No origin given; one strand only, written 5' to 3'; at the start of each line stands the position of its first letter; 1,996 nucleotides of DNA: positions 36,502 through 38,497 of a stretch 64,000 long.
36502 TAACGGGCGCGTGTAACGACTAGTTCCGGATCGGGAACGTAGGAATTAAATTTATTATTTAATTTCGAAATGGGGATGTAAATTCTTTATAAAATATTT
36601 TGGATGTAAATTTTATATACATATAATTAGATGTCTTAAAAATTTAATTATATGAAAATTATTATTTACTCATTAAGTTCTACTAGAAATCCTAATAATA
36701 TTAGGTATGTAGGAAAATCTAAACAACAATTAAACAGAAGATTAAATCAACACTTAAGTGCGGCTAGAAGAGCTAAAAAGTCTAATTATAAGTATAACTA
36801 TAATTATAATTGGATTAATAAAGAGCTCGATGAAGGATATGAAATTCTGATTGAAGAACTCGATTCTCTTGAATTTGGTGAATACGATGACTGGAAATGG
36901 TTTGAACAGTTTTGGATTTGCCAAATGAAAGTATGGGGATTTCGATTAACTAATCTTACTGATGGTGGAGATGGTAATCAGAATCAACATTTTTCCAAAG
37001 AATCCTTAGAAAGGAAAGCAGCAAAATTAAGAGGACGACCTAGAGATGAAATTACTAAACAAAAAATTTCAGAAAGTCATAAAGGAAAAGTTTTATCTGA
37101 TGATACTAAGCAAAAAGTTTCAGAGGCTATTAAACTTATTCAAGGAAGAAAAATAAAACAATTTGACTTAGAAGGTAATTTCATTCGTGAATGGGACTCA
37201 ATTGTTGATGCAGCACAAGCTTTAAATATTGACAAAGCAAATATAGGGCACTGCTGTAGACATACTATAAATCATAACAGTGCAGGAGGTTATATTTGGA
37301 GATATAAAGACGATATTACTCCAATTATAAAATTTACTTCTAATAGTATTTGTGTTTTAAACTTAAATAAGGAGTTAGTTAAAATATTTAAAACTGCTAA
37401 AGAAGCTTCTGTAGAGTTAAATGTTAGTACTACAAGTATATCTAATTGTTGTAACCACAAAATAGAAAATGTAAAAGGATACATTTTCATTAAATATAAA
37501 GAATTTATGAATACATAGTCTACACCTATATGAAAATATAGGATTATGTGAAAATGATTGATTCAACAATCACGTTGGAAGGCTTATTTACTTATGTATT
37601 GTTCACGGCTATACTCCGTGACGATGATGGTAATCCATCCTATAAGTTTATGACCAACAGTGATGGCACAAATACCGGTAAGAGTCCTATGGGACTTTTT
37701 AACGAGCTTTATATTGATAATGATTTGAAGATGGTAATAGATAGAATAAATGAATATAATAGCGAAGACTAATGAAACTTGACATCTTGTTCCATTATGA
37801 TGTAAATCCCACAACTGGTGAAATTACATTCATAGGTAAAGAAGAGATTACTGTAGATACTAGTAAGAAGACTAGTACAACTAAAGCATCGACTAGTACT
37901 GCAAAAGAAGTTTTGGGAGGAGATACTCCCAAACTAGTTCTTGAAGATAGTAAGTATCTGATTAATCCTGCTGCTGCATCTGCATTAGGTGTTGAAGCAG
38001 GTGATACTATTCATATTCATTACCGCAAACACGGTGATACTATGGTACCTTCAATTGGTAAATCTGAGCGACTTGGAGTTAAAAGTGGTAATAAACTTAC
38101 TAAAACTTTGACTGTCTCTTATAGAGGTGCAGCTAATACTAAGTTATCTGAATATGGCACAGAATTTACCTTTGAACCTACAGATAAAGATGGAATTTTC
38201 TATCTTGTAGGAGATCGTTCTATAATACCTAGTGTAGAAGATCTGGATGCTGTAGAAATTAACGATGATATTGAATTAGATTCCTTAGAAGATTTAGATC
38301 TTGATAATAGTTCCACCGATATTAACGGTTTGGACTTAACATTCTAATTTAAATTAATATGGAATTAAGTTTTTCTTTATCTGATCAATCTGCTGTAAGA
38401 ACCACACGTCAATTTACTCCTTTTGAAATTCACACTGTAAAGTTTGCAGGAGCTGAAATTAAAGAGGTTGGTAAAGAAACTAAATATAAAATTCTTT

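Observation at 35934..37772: Probable group I intron with GIY-YIG homing endonuclease splitting a P-loop ATPase gene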

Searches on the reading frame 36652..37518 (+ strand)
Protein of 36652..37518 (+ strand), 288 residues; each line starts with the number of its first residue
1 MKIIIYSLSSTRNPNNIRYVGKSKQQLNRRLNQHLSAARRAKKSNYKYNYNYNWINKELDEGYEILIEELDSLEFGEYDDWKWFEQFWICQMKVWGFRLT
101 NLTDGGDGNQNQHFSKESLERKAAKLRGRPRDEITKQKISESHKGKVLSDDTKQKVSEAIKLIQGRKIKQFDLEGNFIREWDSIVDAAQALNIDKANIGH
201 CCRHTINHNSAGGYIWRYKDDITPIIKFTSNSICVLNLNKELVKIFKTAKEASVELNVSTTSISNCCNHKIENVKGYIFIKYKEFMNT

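Call 4: search_protein_families(library=pfam, proteins=[window:36652-37518:+], max_evalue=0.1)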
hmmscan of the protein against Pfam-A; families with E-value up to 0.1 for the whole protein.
window:36652-37518:+ (288 aa): 5 families
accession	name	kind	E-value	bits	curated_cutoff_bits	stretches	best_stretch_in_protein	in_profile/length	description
PF07453.19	NUMOD1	-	3.6e-14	53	22.8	2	167-201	2-36/37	NUMOD1 domain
PF22083.2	I-HmuI_NUMOD-like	-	9.2e-08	32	27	2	244-279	10-45/46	DNA endonuclease I-HmuI-like, NUMOD-like domain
PF01541.30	GIY-YIG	-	0.00011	22.8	22.6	1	4-46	3-42/78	GIY-YIG catalytic domain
PF07460.16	NUMOD3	-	0.00011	22.5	20.4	1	128-146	1-19/37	NUMOD3 motif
PF02042.20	RWP-RK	-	0.027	14.8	29.3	0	247-268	13-34/49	RWP-RK domain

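Call 21: find_encoding_contigs(protein=window:36652-37518:+, flank=3000, max_places=10)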
Protein window:36652-37518:+ (288 aa): no gene with exactly this product is on record in the collection.

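Call 22: find_homologous_proteins(query=window:36652-37515:+)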
Query window:36652-37515:+ (288 aa): 172 proteins with E <= 0.001 among 999 candidates; the best 120 are listed.
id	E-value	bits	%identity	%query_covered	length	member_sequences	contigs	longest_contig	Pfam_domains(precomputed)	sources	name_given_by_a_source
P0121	9.3e-191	650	99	100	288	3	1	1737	PF07453.20,PF22083.3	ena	-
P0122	6.6e-142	490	74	100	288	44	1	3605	PF07453.20,PF22083.3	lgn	-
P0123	3.3e-141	488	73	100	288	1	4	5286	PF07453.20,PF22083.3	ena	-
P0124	3.8e-141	488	73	100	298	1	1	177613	PF07453.20,PF22083.3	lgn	-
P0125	3.8e-141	488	74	100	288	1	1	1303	PF07453.20,PF22083.3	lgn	-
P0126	6.7e-141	487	73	100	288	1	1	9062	PF07453.20,PF22083.3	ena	-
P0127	1.1e-140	486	73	100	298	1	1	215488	PF07453.20,PF22083.3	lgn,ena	-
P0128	1.7e-140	485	73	100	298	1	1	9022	PF07453.20,PF22083.3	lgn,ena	-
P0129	2.1e-140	485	73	100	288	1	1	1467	PF07453.20,PF22083.3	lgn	-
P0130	8.6e-140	483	73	100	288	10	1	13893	PF07453.20,PF22083.3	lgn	-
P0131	1.2e-139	483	73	100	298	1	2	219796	PF07453.20,PF22083.3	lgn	-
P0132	1.5e-139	482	73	100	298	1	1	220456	PF07453.20,PF22083.3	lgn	-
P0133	1.2e-134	466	70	100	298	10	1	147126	PF07453.20,PF22083.3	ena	-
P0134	1.3e-133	463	70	100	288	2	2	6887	PF07453.20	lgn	-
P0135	4.1e-124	432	66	99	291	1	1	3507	PF07453.20,PF22083.3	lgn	-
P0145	3.2e-116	406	62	100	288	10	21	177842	PF01541.31,PF07453.20,PF22083.3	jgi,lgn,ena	-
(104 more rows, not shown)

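Call 23: find_related_loci(query=window:36652-37515:+, collection=viral_contigs, flank=2500)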
Query window:36652-37515:+ (288 aa) in viral_contigs; peptide patterns used: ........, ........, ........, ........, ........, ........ (x = any residue, [..] = any of these).
7 stretches matched a pattern; 1 encode a relative of the query (tblastn E <= 1e-3); 1 distinct loci.
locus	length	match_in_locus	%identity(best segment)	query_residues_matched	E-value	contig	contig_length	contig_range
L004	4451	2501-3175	30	1-222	9e-16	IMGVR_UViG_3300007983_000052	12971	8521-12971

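Call 24: find_encoding_contigs(protein=P0121, flank=3000, max_places=3)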
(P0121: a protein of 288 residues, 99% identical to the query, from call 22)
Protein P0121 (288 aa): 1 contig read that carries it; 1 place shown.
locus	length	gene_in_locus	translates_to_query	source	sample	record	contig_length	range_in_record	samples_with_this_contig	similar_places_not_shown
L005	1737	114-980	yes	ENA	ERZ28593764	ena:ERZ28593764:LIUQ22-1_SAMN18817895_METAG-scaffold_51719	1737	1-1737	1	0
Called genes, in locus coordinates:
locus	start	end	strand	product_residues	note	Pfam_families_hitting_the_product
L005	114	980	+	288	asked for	PF07453:NUMOD1, PF22083:I-HmuI_NUMOD-like (faint)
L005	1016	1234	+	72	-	-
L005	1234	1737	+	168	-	?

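Call 25: find_encoding_contigs(protein=P0124, flank=3000, max_places=3)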
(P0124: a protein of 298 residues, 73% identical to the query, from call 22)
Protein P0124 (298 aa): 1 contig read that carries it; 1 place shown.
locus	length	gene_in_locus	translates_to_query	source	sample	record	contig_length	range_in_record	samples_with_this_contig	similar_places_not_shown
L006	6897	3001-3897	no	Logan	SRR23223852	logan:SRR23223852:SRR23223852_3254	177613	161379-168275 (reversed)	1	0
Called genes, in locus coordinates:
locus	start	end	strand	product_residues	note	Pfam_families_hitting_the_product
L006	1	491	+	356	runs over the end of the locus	PF02796:HTH_7 (faint), PF07750:GcrA (faint), PF08281:Sigma70_r4_2 (faint), PF13384:HTH_23 (faint), PF13518:HTH_28 (faint), PF13551:HTH_29 (faint), PF13936:HTH_38 (faint), PF03161:LAGLIDADG_2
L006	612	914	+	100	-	-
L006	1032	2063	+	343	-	PF01541:GIY-YIG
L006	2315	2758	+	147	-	-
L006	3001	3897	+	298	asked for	PF07453:NUMOD1 (weak), PF22083:I-HmuI_NUMOD-like (faint)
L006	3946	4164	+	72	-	-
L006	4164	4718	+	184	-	-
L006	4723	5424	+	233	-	-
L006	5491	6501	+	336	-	PF13155:Toprim_2 (weak)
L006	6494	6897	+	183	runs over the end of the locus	-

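Call 26: find_encoding_contigs(protein=P0145, flank=3000, max_places=6)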
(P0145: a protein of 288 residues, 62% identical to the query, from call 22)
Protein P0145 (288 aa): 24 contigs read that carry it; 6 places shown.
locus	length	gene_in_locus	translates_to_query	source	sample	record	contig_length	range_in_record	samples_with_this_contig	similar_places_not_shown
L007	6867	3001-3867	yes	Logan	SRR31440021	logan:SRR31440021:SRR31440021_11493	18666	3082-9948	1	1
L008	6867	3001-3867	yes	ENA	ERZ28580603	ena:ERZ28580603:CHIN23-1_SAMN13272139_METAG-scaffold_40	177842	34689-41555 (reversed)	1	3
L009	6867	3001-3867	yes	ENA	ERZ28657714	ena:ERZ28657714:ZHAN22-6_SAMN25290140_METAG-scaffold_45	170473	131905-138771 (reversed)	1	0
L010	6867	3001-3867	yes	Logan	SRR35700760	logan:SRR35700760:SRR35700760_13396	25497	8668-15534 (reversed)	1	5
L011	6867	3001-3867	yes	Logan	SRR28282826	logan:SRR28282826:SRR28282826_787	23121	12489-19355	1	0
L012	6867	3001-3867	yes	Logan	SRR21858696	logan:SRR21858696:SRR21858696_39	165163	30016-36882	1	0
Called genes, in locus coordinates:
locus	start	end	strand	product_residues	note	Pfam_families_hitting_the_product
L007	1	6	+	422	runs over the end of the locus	PF04851:ResIII, PF18766:SWI2_SNF2 (faint), PF00270:DEAD (weak), PF04851:ResIII (weak), PF16203:ERCC3_RAD25_C (weak), PF00271:Helicase_C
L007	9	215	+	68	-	-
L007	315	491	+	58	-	-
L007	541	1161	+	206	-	-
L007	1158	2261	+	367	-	PF03796:DnaB_C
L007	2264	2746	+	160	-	PF13401:AAA_22 (weak)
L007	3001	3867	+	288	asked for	PF01541:GIY-YIG (weak), PF22083:I-HmuI_NUMOD-like (faint), PF07453:NUMOD1 (weak)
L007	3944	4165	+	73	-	-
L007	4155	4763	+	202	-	-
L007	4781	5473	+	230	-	-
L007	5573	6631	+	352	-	-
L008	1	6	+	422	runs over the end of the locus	PF04851:ResIII, PF18766:SWI2_SNF2 (faint), PF00270:DEAD (weak), PF04851:ResIII (weak), PF16203:ERCC3_RAD25_C (weak), PF00271:Helicase_C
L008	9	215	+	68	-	-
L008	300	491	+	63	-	-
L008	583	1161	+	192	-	-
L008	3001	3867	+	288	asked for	PF01541:GIY-YIG (weak), PF22083:I-HmuI_NUMOD-like (faint), PF07453:NUMOD1 (weak)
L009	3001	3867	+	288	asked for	PF01541:GIY-YIG (weak), PF22083:I-HmuI_NUMOD-like (faint), PF07453:NUMOD1 (weak)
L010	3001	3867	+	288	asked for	PF01541:GIY-YIG (weak), PF22083:I-HmuI_NUMOD-like (faint), PF07453:NUMOD1 (weak)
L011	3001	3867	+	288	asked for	PF01541:GIY-YIG (weak), PF22083:I-HmuI_NUMOD-like (faint), PF07453:NUMOD1 (weak)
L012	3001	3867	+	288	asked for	PF01541:GIY-YIG (weak), PF22083:I-HmuI_NUMOD-like (faint), PF07453:NUMOD1 (weak)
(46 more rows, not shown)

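Call 46: search_protein_families(library=phrogs, proteins=[window:36652-37515:+], max_evalue=0.001)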
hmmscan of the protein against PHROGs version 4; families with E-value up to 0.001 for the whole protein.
window:36652-37515:+ (288 aa): 3 families
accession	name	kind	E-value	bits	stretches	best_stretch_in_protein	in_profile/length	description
phrog_314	-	DNA, RNA and nucleotide metabolism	2.5e-24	87.2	1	1-234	177-405/574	homing endonuclease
phrog_20162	-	DNA, RNA and nucleotide metabolism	2.6e-09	38.3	0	149-221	14-84/88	HNH endonuclease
phrog_19106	-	unknown function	0.00064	20.7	0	5-114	34-133/197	-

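Call 47: search_solved_structures(query=window:36652-37515:+, max_evalue=0.01, show_alignments=2)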
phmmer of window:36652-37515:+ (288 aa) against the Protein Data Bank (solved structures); distinct sequences matched with E-value up to 0.01: 0.

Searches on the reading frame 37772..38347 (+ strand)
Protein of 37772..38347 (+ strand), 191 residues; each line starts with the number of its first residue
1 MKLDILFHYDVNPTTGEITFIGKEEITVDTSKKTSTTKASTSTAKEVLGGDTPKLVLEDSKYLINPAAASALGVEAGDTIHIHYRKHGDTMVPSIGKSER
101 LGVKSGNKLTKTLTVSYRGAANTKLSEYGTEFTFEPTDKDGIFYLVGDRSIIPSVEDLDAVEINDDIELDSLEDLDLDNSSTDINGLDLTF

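Call 4: search_protein_families(library=pfam, proteins=[window:37772-38347:+], max_evalue=0.1)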
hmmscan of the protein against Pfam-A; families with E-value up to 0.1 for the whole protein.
window:37772-38347:+ (191 aa): 1 family
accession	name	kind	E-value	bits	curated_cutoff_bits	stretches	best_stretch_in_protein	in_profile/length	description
PF01568.27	Molydop_binding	-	0.077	13.5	26.8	0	61-83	31-53/110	Molydopterin dinucleotide binding domain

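Call 46: search_protein_families(library=phrogs, proteins=[window:37772-38344:+], max_evalue=0.001)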
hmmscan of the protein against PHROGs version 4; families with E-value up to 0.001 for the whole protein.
window:37772-38344:+ (191 aa): 0 families
